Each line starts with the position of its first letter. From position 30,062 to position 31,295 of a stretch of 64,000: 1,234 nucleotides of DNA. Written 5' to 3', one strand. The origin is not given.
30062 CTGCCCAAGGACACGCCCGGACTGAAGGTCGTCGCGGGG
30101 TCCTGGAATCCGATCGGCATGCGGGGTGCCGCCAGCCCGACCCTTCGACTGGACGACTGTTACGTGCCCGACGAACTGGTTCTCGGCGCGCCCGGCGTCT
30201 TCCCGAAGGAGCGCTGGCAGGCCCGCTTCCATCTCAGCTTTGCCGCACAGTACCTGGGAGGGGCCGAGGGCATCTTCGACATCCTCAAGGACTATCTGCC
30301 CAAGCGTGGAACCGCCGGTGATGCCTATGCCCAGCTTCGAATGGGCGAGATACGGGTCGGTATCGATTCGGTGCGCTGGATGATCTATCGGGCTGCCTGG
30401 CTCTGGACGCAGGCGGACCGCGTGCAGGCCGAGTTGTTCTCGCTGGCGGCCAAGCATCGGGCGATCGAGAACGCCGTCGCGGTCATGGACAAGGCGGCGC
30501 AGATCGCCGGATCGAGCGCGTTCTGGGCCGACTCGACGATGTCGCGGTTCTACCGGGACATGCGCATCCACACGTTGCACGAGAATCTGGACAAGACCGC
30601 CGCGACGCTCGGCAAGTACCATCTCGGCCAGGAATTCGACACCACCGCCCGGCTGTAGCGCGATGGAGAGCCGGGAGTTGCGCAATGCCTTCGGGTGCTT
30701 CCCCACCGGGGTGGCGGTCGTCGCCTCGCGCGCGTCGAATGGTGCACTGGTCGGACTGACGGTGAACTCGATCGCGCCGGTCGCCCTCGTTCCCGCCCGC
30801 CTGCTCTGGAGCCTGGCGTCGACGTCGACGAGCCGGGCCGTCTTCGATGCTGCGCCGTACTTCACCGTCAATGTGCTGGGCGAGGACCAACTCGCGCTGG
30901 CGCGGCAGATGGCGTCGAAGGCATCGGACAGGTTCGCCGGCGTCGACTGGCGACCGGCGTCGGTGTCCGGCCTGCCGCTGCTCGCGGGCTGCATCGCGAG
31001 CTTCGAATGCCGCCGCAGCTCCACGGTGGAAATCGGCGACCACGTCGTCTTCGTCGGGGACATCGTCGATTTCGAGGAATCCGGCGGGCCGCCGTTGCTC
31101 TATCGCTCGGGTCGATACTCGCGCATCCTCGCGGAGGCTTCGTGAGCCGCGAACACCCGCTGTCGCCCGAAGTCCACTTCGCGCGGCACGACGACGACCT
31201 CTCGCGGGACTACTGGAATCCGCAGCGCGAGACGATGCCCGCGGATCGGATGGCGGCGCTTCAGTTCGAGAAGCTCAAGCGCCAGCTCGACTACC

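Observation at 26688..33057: ACAD without a catalytic base + four-domain rhodanese + DszC-like two-component monooxygenase + PaaK-type ligase: candidate undescribed organosulfur acyl-CoA pathway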

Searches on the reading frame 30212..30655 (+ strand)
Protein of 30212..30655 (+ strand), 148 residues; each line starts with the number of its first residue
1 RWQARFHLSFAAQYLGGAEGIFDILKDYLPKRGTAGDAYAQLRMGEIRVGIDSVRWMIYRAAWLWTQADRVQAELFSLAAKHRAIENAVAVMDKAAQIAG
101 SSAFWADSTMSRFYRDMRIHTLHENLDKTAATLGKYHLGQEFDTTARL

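Call 40: search_solved_structures(query=window:30212-30655:+, max_evalue=0.001, show_alignments=5)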
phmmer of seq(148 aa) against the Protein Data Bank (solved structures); distinct sequences matched with E-value up to 0.001: 21.
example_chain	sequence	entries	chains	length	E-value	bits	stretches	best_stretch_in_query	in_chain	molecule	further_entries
5idu_A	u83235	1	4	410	9.9e-09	39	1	34-127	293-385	Acyl-CoA dehydrogenase domain protein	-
5jsc_A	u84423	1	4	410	1.1e-07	35.6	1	34-127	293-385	Putative acyl-CoA dehydrogenase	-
4u83_A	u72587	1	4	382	5.9e-07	33.2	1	8-126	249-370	Acyl-CoA dehydrogenase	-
1jqi_A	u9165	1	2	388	3.2e-06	30.8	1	8-128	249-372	short chain acyl-CoA dehydrogenase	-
2dvl_A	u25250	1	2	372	8.4e-06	29.5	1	9-126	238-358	Acyl-CoA dehydrogenase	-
8i4p_A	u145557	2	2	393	1.1e-05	29.1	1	8-128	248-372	Acyl-CoA dehydrogenase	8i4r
7w0j_A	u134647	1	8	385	1.2e-05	29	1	8-128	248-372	Acyl-CoA dehydrogenase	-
2vig_A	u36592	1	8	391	1.2e-05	28.9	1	8-130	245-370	SHORT-CHAIN SPECIFIC ACYL-COA DEHYDROGENASE,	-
7y0a_A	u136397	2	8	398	1.3e-05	28.9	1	8-129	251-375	Short-chain specific acyl-CoA dehydrogenase, mitochondrial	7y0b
8sgs_A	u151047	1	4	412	1.5e-05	28.7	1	8-128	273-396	Short-chain specific acyl-CoA dehydrogenase, mitochondrial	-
4n5f_A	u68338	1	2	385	1.6e-05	28.6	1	8-127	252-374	Putative acyl-CoA dehydrogenase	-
6u76_A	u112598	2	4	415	3.6e-05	27.4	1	8-142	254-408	methanesulfinate monooxygenase | Putative dehydrogenase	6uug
5ol2_C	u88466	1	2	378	5e-05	27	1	8-127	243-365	Acyl-CoA dehydrogenase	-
6fah_C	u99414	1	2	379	7.3e-05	26.4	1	8-127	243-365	Caffeyl-CoA reductase-Etf complex subunit CarC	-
4l1f_A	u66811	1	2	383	7.6e-05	26.4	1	8-128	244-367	Acyl-CoA dehydrogenase domain protein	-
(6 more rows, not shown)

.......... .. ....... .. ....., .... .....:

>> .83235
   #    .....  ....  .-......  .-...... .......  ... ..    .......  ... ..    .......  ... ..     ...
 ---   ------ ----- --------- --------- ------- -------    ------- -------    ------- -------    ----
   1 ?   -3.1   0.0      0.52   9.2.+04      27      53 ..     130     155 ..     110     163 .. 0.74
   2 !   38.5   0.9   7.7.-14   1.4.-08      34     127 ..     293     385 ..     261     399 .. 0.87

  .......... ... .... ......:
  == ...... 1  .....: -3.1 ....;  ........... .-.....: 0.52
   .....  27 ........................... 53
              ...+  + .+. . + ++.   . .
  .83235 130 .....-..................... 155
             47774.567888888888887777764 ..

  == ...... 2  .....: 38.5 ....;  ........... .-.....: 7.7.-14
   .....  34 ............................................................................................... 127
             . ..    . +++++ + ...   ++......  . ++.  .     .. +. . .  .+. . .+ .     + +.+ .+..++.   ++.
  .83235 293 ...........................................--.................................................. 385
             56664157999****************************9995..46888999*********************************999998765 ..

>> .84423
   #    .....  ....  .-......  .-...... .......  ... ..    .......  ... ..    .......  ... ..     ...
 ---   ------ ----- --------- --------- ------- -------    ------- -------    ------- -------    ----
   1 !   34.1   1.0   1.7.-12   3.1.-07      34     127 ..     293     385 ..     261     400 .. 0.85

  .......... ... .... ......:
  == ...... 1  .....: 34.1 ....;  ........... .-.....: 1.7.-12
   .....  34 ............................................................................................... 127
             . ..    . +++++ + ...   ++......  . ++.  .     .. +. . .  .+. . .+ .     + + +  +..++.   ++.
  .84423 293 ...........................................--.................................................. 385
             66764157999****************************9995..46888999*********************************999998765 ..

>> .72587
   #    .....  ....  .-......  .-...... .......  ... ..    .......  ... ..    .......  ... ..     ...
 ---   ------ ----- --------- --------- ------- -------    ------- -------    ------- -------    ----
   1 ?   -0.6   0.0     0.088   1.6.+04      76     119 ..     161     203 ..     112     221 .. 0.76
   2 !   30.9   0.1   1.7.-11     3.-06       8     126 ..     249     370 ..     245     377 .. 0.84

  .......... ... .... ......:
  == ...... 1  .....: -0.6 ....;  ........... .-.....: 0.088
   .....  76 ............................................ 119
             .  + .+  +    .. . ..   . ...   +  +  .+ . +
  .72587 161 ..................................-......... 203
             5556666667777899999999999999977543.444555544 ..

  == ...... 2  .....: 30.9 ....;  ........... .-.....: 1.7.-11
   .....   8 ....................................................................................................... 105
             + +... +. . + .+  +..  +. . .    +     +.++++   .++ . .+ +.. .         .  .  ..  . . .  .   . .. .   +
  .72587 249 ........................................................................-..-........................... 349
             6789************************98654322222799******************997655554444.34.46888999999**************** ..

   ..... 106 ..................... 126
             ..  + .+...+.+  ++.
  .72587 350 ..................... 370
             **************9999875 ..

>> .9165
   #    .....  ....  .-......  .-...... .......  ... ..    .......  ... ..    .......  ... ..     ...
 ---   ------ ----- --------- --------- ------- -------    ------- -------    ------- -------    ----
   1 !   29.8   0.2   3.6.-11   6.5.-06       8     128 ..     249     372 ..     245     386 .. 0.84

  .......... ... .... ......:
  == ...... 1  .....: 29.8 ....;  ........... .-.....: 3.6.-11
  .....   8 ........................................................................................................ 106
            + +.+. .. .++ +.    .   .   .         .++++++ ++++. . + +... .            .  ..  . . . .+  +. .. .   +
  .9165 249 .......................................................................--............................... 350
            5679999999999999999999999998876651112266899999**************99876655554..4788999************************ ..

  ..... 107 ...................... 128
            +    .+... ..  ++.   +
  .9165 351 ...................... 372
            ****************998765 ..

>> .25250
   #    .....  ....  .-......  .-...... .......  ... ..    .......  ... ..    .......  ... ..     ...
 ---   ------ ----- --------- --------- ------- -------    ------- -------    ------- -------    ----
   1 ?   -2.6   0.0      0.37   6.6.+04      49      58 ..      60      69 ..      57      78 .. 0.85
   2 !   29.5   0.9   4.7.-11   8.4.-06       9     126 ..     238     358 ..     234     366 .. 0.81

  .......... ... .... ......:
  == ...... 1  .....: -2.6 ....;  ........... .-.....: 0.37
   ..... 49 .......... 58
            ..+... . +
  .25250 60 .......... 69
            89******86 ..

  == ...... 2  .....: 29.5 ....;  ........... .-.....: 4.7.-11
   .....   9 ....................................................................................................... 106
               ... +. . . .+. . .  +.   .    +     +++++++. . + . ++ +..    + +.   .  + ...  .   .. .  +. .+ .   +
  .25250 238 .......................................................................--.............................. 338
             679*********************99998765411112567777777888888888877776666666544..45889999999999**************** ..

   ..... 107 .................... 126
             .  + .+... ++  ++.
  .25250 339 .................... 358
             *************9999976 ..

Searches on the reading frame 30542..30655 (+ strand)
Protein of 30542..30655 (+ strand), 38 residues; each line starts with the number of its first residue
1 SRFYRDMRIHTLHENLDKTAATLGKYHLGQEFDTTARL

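Call 87: search_solved_structures(query=window:30542-30655:+, max_evalue=10, show_alignments=5)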
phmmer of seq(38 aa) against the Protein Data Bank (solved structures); distinct sequences matched with E-value up to 10: 4.
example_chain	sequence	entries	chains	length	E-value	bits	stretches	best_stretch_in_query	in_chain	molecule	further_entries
5xb8_A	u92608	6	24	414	0.25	15.3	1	2-34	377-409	Thermophilic dibenzothiophene desulfurization enzyme C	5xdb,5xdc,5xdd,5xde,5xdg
3x0x_A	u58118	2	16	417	0.59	14.1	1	2-32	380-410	DszC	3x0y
4jek_A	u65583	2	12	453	0.61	14.1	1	2-32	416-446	Dibenzothiophene desulfurization enzyme C | DszC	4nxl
4doy_A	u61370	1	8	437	0.61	14.1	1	2-32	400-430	Dibenzothiophene desulfurization enzyme C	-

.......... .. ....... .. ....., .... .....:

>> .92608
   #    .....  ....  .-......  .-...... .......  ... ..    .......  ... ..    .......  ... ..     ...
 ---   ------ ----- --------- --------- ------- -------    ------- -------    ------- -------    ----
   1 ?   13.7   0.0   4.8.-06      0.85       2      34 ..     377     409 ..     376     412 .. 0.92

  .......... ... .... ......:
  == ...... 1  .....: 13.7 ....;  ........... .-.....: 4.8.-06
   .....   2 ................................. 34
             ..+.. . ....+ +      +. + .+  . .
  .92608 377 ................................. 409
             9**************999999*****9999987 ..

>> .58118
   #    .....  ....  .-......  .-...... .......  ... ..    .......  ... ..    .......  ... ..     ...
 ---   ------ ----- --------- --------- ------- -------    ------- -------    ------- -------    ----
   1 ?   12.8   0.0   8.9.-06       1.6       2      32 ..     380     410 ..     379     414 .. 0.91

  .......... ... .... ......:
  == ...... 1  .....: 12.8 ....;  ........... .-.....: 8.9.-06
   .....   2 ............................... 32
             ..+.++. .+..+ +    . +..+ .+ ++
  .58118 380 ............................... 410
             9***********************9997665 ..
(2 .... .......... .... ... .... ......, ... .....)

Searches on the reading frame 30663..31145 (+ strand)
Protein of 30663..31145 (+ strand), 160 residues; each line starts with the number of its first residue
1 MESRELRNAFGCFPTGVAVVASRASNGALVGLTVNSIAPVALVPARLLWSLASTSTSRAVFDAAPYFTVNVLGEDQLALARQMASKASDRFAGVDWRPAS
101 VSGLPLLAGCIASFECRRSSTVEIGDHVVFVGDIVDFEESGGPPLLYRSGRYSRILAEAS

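Call 10: search_protein_families(library=pfam, proteins=[window:30663-31145:+], max_evalue=0.01)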
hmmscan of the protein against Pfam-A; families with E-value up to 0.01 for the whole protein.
window:30663-31145:+ (160 aa): 2 families
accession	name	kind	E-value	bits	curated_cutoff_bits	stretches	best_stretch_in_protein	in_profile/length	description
PF01613.24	Flavin_Reduct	-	1.3e-36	126.5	27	1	10-155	1-152/153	Flavin reductase like domain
PF12195.14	End_beta_barrel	-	0.0063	16.9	35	0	108-141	7-40/83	Beta barrel domain of bacteriophage endosialidase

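Call 11: search_protein_families(library=ncbifam, proteins=[window:30663-31145:+], max_evalue=0.01)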
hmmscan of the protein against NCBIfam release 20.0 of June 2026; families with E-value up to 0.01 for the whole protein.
window:30663-31145:+ (160 aa): 8 families
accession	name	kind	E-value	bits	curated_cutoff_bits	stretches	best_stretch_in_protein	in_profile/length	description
NF045919.1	HphnlacHdxRed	equivalog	5.4e-44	150.5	340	1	2-157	6-160/309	p-hydroxyphenylacetate 3-hydroxylase reductase component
NF052639.1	FlvnRedFerAPor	equivalog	1.3e-34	119.2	260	1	2-156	3-156/158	flavin reductase FerA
NF045630.1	monooxsub_HsaB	equivalog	6.2e-29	101.1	230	1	2-156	6-160/186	3-hydroxy-9,10-secoandrosta-1,3,5(10)-triene-9,17-dione monooxygenase reductase subunit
NF045733.1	StyMonoxStyB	equivalog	1e-26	93.7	200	1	5-154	3-148/150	styrene monooxygenase NADH-dependent flavin reductase subunit StyB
NF042921.1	HpaC_Thermus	equivalog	3.9e-16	59.4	200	1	4-155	3-149/150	4-hydroxyphenylacetate 3-monooxygenase reductase subunit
TIGR03615.1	RutF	equivalog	4.1e-15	56.1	254.75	1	3-153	3-154/156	NADH-dependent FMN reductase RutF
TIGR02296.1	HpaC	equivalog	5.5e-14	52.5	205.95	1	7-152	2-150/154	4-hydroxyphenylacetate 3-monooxygenase, reductase component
NF012030.0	PRK15486.1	equivalog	1.7e-10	41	315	1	6-153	10-160/170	4-hydroxyphenylacetate 3-monooxygenase reductase subunit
